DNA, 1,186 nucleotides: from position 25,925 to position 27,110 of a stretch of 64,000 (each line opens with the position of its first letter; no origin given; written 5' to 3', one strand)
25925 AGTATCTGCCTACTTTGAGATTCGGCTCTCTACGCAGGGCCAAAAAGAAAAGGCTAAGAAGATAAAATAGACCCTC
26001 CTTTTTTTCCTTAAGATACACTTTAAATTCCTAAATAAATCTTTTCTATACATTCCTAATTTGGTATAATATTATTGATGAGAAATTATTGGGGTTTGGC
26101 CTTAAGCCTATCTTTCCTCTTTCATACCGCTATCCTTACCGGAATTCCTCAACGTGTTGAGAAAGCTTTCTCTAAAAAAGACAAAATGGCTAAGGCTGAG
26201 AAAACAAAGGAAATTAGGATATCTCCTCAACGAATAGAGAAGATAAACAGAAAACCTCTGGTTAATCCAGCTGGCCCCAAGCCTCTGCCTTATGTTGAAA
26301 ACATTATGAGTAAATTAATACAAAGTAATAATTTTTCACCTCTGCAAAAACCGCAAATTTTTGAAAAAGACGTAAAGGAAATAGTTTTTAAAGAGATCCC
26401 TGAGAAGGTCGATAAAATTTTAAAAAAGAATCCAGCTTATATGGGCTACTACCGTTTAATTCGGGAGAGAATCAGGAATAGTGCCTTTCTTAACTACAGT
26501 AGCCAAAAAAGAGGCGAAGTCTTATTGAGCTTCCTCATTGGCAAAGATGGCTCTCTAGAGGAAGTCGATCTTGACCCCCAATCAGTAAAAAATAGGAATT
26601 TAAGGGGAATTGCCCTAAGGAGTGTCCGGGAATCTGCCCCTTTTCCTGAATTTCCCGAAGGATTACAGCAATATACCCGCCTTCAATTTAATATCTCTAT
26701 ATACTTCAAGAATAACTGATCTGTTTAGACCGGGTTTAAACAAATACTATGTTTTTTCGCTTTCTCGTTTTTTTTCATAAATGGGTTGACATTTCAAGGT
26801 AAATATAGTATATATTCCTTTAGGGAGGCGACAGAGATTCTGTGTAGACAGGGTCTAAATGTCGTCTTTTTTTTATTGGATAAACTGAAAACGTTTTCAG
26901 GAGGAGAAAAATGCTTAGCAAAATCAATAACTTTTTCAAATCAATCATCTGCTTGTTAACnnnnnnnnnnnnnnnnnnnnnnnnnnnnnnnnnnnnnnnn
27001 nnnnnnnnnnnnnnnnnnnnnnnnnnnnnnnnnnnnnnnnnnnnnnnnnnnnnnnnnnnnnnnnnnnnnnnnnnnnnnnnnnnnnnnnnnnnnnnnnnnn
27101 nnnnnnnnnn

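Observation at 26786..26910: Layered regulatory leader before the GAPDH-fusion gene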

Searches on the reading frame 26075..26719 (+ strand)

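Call 11: search_protein_families(library=pfam, proteins=[window:26075-26719:+], max_evalue=0.01)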
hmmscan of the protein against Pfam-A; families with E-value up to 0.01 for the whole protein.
window:26075-26719:+ (214 aa): 2 families
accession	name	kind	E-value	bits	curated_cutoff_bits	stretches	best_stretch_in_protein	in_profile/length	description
PF03544.19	TonB_C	-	0.00056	20.8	24.6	1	145-212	14-78/79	Gram-negative bacterial TonB protein C-terminal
PF13103.11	TonB_2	-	0.0022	18.5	22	1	124-199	3-79/85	TonB C terminal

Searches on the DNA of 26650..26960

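Call 7: search_rna_families(source=window, start=26650, end=26960, threshold=evalue, max_evalue=10)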
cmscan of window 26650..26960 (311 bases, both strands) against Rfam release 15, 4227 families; matches with E-value up to 10: 6.
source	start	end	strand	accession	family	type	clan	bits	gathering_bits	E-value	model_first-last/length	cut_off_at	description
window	26767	26876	+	RF04319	BTncRNA_FopS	Gene; sRNA;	-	15.6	56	5.3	1-71/71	no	Bacteroidetes FopS (family of paralogous sRNAs)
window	26661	26723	+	RF01414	Dicty_Class_I_RNA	Gene;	-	15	41.5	4.3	1-56/56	no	Class I RNA from Dictyostelium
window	26871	26919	+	RF03603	mir-4899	Gene; miRNA;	-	14.4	85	6.3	1-87/87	no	mir-4899 microRNA precursor family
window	26917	26953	-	RF01611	ceN108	Gene; snRNA; snoRNA; CD-box;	-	13.9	50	4.3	1-70/70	no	Caenorhabditis snoRNA ceN108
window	26821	26936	+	RF02384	FasX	Gene; sRNA;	-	13.2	100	7.7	1-205/205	no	FasX small RNA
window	26757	26828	+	RF02188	ST7-OT4_2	Gene; lncRNA;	-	11.2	55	8.9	104-172/172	no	ST7 overlapping transcript 4 conserved region 2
